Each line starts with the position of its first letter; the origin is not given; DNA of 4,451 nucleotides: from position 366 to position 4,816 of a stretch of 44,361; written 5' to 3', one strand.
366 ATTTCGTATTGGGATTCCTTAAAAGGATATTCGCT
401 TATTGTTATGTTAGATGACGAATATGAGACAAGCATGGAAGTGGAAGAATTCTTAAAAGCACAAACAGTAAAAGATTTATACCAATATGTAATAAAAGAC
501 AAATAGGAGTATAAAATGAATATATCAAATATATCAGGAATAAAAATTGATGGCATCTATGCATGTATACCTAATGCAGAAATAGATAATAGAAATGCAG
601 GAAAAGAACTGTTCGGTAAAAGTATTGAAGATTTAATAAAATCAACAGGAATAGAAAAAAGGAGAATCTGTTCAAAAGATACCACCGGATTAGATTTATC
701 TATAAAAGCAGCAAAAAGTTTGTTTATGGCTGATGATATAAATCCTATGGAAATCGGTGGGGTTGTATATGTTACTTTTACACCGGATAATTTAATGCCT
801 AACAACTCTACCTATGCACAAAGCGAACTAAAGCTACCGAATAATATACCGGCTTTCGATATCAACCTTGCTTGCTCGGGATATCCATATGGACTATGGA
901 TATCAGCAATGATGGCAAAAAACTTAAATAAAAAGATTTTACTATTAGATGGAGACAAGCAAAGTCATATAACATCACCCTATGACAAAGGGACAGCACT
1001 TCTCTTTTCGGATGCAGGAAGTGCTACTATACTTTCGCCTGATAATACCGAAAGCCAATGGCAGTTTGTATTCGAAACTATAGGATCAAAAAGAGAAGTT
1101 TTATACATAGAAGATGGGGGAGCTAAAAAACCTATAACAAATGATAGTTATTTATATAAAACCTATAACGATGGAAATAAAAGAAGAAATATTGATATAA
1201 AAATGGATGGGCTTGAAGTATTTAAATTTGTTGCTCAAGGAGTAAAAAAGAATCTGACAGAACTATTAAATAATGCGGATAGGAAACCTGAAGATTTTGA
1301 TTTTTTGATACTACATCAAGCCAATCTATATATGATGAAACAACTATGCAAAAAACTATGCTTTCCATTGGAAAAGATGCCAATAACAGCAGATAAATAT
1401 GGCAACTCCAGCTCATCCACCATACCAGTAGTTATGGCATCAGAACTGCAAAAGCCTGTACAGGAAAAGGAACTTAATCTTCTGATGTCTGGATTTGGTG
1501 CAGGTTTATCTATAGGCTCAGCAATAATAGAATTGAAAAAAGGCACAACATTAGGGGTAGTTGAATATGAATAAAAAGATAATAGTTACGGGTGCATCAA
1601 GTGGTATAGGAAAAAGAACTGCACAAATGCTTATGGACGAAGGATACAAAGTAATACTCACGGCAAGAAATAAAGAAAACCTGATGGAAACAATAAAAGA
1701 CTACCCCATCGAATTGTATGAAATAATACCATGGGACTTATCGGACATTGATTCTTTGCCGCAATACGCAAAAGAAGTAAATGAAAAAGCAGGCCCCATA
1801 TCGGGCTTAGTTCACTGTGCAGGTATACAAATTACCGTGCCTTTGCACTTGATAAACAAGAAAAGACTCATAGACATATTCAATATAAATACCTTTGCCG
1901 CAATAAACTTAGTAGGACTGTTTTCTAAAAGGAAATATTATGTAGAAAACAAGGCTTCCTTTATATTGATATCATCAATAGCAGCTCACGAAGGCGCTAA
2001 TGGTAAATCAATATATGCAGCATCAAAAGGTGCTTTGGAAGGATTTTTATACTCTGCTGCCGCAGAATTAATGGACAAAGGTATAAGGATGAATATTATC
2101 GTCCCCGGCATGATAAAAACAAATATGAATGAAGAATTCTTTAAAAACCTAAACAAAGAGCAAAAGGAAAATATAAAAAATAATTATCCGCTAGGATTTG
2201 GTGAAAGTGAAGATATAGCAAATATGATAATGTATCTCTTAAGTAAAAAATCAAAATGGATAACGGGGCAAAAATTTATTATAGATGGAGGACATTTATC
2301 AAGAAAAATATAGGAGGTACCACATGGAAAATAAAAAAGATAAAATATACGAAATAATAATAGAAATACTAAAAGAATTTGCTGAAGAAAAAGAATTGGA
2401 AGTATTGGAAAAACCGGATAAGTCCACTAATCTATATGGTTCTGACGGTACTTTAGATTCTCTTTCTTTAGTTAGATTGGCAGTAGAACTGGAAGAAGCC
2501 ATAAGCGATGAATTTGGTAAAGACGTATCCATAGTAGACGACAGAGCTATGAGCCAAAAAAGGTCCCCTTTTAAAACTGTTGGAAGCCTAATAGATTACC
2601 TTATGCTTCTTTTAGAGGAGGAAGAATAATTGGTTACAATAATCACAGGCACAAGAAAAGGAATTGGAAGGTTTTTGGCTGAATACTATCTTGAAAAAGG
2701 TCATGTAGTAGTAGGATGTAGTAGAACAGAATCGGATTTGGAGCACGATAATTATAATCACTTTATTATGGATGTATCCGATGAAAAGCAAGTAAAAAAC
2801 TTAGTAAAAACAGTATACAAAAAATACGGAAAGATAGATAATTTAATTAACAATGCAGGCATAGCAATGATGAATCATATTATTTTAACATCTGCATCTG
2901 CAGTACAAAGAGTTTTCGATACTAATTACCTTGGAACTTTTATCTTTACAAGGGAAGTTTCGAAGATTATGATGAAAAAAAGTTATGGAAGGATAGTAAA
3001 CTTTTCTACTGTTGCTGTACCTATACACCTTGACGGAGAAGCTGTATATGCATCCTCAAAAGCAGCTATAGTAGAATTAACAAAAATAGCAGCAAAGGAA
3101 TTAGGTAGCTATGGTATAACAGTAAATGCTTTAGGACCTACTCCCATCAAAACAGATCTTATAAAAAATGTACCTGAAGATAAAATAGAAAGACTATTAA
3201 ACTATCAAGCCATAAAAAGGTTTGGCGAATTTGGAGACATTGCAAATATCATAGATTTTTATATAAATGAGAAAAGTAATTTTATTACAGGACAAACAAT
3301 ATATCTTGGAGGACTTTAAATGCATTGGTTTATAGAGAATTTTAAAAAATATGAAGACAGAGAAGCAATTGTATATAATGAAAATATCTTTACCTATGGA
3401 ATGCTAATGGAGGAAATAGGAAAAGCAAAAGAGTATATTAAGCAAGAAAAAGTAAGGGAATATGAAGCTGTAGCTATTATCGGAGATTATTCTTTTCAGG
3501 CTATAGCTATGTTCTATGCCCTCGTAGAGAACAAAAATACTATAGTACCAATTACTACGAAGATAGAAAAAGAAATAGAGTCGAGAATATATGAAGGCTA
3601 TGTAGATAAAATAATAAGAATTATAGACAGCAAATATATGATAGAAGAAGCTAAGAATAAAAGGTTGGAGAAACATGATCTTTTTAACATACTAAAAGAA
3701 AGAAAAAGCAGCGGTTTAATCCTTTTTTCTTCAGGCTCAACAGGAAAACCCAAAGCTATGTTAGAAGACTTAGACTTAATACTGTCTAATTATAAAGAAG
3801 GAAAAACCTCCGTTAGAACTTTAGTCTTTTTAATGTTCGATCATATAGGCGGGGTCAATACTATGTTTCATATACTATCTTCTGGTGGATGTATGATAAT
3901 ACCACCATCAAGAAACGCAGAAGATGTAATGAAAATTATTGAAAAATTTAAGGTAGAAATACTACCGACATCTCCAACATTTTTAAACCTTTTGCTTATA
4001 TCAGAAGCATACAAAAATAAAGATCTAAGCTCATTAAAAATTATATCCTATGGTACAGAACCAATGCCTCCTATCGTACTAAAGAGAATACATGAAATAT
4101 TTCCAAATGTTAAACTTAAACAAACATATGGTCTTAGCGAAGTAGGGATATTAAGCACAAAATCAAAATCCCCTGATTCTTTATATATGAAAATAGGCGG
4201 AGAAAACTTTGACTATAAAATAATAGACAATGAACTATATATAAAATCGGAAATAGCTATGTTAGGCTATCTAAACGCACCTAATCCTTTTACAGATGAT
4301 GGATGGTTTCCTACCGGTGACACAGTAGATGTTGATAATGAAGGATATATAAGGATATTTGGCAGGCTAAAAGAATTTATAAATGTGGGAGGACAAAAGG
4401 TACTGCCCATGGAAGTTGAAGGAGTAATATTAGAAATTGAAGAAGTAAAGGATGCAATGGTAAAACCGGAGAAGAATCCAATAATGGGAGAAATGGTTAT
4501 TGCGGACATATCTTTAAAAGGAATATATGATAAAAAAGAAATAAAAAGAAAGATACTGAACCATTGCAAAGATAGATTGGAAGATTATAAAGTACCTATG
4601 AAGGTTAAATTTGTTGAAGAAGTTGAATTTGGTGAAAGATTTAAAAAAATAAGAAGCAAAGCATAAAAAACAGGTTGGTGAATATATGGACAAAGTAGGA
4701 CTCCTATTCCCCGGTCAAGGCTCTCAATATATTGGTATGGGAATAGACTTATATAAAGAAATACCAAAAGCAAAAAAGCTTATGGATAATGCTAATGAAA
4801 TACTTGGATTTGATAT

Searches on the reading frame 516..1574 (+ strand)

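Call 19: search_protein_families(library=pfam, proteins=[window:516-1574:+], max_evalue=0.001)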
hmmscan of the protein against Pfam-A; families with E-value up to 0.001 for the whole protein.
window:516-1574:+ (352 aa): 2 families
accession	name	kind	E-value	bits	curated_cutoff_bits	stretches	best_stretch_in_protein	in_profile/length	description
PF08541.16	ACP_syn_III_C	-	2.5e-22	79.2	26.6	1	251-339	1-89/90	3-Oxoacyl-[acyl-carrier-protein (ACP)] synthase III C terminal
PF08545.16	ACP_syn_III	-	7.4e-14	51.8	24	1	114-185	1-72/80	3-Oxoacyl-[acyl-carrier-protein (ACP)] synthase III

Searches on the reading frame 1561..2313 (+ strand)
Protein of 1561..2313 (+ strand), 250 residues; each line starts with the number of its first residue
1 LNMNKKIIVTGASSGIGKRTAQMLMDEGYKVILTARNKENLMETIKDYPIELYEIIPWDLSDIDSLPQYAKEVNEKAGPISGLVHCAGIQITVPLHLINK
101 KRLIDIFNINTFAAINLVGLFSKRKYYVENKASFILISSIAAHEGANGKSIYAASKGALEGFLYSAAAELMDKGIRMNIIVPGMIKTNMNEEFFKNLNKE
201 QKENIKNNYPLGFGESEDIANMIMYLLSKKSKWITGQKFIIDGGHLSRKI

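Call 19: search_protein_families(library=pfam, proteins=[window:1561-2313:+], max_evalue=0.001)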
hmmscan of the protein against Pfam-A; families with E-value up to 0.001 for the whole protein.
window:1561-2313:+ (250 aa): 6 families
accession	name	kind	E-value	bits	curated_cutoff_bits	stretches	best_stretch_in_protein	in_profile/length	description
PF13561.12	adh_short_C2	-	6.6e-48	163.8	27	1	11-244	1-234/236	Enoyl-(Acyl carrier protein) reductase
PF00106.31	adh_short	-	7.2e-44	150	26.6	1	5-196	1-193/195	short chain dehydrogenase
PF08659.16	KR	-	6.9e-17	62.4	22.6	1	7-164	3-161/180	KR domain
PF01370.27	Epimerase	-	6e-07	29.6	20.9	1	7-139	1-115/240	NAD dependent epimerase/dehydratase family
PF05368.20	NmrA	-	0.00017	21.7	27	0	3-68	1-65/298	NmrA-like family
PF13460.12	NAD_binding_10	-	0.0002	21.7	27.2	0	11-67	1-55/184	NAD(P)H-binding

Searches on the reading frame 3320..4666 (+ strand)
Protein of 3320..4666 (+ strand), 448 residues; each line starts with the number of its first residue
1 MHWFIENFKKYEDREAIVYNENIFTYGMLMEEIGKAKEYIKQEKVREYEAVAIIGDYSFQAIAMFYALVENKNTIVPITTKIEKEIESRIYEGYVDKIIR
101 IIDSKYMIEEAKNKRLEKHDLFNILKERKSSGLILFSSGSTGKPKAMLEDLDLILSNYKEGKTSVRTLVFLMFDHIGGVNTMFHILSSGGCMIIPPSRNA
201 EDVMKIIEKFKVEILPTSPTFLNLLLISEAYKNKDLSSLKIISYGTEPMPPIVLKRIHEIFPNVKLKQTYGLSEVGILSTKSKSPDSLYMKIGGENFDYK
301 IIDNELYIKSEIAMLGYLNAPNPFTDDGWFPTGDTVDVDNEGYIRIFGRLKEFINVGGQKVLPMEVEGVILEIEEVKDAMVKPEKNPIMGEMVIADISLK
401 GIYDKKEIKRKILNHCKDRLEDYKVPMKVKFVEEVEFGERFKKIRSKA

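Call 19: search_protein_families(library=pfam, proteins=[window:3320-4666:+], max_evalue=0.001)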
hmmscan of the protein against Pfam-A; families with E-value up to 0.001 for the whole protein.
window:3320-4666:+ (448 aa): 2 families
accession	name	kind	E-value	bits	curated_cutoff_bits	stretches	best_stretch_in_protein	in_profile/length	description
PF00501.34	AMP-binding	-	6.6e-35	121.1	29.9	1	6-317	3-383/384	AMP-binding enzyme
PF13193.12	AMP-binding_C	-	1.3e-09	39.3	24.5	1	365-435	1-69/76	AMP-binding enzyme C-terminal domain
